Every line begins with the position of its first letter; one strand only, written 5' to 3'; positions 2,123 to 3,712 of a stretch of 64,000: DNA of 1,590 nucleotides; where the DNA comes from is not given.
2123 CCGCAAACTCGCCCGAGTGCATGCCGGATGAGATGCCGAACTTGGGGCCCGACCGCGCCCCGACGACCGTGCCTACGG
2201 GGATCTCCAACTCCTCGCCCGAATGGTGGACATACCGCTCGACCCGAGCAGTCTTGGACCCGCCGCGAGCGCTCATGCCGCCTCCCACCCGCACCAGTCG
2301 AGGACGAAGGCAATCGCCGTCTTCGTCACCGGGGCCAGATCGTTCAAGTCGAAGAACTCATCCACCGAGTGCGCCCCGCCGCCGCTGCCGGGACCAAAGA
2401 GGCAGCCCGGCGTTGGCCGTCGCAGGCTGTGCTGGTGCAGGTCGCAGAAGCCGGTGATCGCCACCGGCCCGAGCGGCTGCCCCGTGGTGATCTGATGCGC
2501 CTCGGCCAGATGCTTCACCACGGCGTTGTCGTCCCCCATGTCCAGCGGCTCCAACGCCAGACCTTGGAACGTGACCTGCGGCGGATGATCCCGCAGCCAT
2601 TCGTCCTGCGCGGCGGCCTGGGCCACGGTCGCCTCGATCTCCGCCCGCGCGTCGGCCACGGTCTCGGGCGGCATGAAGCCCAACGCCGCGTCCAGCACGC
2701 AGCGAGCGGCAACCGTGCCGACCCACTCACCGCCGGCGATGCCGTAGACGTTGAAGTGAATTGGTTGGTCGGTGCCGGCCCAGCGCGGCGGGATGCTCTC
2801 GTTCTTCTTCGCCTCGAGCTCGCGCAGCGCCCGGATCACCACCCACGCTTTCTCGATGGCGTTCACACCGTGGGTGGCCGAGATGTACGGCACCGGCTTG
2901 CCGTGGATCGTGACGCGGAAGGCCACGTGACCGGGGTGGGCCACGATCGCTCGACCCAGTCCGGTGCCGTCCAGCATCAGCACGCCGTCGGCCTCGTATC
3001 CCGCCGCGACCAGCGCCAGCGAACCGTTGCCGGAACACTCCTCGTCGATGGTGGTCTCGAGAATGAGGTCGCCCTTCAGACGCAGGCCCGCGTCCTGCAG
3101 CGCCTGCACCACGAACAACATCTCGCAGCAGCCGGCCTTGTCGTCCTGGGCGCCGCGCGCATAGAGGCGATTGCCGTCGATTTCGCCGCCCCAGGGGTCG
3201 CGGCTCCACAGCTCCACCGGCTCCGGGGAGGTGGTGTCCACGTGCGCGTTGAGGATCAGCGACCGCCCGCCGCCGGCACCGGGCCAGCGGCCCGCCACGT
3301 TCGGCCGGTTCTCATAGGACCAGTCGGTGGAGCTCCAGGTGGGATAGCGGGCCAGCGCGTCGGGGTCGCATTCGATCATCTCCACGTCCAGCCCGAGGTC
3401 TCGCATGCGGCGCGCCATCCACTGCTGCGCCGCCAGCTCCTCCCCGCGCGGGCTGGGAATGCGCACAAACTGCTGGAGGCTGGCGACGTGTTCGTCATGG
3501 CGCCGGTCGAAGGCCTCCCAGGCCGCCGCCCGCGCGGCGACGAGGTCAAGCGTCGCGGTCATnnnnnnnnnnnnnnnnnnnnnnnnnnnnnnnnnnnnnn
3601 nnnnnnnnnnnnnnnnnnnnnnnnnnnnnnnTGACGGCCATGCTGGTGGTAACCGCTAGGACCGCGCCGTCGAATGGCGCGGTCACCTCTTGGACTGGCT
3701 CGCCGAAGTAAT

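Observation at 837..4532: Coupled AstE/AspA - M20 - AstE/AspA amidohydrolase cluster in which one paralog appears to have lost its metal ligands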

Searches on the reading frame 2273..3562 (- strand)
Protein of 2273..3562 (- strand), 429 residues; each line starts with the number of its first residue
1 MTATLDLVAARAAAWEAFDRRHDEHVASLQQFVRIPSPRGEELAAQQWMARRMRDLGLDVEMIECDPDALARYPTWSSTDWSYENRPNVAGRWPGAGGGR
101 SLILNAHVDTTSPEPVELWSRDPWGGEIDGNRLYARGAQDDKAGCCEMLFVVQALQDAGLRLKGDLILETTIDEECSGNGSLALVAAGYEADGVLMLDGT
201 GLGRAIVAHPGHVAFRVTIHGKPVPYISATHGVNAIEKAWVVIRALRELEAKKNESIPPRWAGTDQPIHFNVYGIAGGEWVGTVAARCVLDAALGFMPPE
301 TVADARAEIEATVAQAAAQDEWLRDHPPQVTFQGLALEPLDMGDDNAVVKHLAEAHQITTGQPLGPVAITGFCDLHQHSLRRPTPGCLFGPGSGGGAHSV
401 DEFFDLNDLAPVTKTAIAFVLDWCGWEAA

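Call 3: search_protein_families(library=pfam, proteins=[window:2273-3562:-], max_evalue=0.01)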
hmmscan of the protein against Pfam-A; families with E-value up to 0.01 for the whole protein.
window:2273-3562:- (429 aa): 3 families
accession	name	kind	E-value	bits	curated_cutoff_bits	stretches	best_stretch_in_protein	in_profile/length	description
PF01546.33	Peptidase_M20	-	6e-26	92.1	24.6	1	103-420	1-204/206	Peptidase family M20/M25/M40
PF07687.19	M20_dimer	-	4.8e-11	43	21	1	207-320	1-106/107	Peptidase dimerisation domain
PF04389.22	Peptidase_M28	-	4.6e-08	33.4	21.3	1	88-204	1-99/193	Peptidase family M28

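Call 4: search_protein_families(library=ncbifam, proteins=[window:2273-3562:-], max_evalue=0.01)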
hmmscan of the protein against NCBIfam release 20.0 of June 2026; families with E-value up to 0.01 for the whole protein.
window:2273-3562:- (429 aa): 50 families (the best 25 are shown)
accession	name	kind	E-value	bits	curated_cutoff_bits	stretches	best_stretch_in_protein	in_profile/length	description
NF005306.0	PRK06837.1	subfamily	3.2e-113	378.7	376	1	14-428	11-426/427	ArgE/DapE family deacylase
NF005373.0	PRK06915.1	equivalog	2.8e-82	276.9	428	1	16-426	10-420/422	peptidase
TIGR01910.1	DapE-ArgE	subfamily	2.2e-72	244.4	217.6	1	26-413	1-371/373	ArgE/DapE family deacylase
NF006370.0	PRK08596.1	equivalog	9.5e-43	146.3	412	1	82-425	62-421/425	acetylornithine deacetylase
NF006399.0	PRK08651.1-2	equivalog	2.4e-30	105.9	381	2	84-250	52-217/405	succinyl-diaminopimelate desuccinylase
NF009558.0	PRK13013.1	equivalog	3.1e-28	98.6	428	1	16-415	9-415/429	acetylornithine deacetylase/succinyl-diaminopimelate desuccinylase family protein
NF005710.0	PRK07522.1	subfamily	5.2e-26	91.7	412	1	92-411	62-376/391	acetylornithine deacetylase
NF006365.0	PRK08588.1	subfamily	7.3e-25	88.1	289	1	100-409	65-366/383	succinyl-diaminopimelate desuccinylase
TIGR01892.1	AcOrn-deacetyl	equivalog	9.6e-25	87.4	297.7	1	86-412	46-357/365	acetylornithine deacetylase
NF006400.0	PRK08651.1-3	equivalog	9.4e-24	83.9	374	1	23-419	10-402/410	succinyl-diaminopimelate desuccinylase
NF009555.0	PRK13004.1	equivalog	2.5e-23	82.6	321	1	98-253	68-225/399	YgeY family selenium metabolism-linked hydrolase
NF003474.0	PRK05111.1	equivalog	8.8e-21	74.2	460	1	96-424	72-381/383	acetylornithine deacetylase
NF006398.0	PRK08651.1-1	equivalog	2.3e-18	66.4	439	1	17-415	6-391/403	succinyl-diaminopimelate desuccinylase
TIGR03526.1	selenium_YgeY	hypoth_equivalog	5.6e-18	65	321.5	1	88-252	58-221/395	YgeY family selenium metabolism-linked hydrolase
NF006402.0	PRK08651.1-5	equivalog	1.3e-17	63.9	369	1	97-409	57-353/369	succinyl-diaminopimelate desuccinylase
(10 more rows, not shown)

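Call 55: search_solved_structures(query=window:2273-3562:-, max_evalue=1e-10, show_alignments=1)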
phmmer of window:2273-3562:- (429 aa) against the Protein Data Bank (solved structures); distinct sequences matched with E-value up to 1e-10: 4.
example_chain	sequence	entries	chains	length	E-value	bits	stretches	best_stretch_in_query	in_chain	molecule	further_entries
3pfo_A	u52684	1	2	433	2.6e-62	214.1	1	15-426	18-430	putative acetylornithine deacetylase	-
7uoi_A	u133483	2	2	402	2e-21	79.4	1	57-411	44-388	succinyl-diaminopimelate desuccinylase | Probable succinyl-diaminopimelate desuccinylase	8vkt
7ljh_A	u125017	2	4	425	1.8e-13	53.2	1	12-222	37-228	Poly(Aspartic acid) hydrolase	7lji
7rsf_A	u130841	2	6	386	6.6e-13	51.3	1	93-420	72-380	Acetylornithine deacetylase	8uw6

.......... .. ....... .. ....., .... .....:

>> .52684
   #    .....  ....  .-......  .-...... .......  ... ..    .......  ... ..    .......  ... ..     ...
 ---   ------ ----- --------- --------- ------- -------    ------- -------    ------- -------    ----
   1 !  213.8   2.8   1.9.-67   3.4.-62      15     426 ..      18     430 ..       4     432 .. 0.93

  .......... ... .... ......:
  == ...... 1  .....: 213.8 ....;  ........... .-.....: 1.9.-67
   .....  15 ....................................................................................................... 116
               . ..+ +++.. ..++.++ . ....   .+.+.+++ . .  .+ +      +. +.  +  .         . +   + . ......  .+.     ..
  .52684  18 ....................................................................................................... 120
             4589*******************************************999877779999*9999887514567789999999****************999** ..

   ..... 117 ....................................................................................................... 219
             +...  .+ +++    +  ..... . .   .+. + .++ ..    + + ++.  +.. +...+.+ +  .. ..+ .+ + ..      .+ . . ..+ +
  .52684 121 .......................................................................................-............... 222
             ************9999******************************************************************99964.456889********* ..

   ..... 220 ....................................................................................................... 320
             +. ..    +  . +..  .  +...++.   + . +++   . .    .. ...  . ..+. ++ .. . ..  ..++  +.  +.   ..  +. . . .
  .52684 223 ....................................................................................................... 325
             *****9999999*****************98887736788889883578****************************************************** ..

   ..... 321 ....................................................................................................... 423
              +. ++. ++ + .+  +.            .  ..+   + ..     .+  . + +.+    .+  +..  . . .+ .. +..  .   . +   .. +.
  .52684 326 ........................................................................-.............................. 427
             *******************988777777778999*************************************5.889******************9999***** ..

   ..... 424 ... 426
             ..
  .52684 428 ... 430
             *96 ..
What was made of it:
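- On M20 ArgE/DapE-family deacylase (NF005306): Full-length match to 3pfo (call 55).
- Closest known: M20 ArgE/DapE-family deacylases. Same: The middle gene is a regular member: 378.7 bits against a cutoff of 376, and 2.6e-62 to 3pfo over its full length (calls 4, 55).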
